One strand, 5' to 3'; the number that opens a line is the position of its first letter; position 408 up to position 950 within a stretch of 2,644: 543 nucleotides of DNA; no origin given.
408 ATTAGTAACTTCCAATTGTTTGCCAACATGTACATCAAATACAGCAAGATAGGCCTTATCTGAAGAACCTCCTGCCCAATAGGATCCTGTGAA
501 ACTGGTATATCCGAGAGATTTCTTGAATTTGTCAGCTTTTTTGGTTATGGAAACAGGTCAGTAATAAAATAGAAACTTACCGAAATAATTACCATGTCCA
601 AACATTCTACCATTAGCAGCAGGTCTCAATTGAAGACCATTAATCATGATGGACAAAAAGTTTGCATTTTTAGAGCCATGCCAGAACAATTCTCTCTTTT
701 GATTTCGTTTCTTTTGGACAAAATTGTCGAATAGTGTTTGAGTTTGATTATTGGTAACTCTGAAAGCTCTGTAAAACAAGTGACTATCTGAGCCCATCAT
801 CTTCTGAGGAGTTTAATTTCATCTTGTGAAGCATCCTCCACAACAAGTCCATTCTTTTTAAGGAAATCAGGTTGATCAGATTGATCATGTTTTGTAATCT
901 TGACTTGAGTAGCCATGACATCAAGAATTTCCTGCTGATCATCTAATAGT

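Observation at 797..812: The PARP reading frame is broken by a -1 shift inside the conserved helical domain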

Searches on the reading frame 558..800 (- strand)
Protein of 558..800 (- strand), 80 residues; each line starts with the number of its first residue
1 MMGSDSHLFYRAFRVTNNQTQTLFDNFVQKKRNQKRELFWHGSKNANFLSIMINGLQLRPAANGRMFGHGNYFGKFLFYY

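Call 42: find_encoding_contigs(protein=window:558-800:-, flank=5000)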
Protein window:558-800:- (80 aa): no gene with exactly this product is on record in the collection.
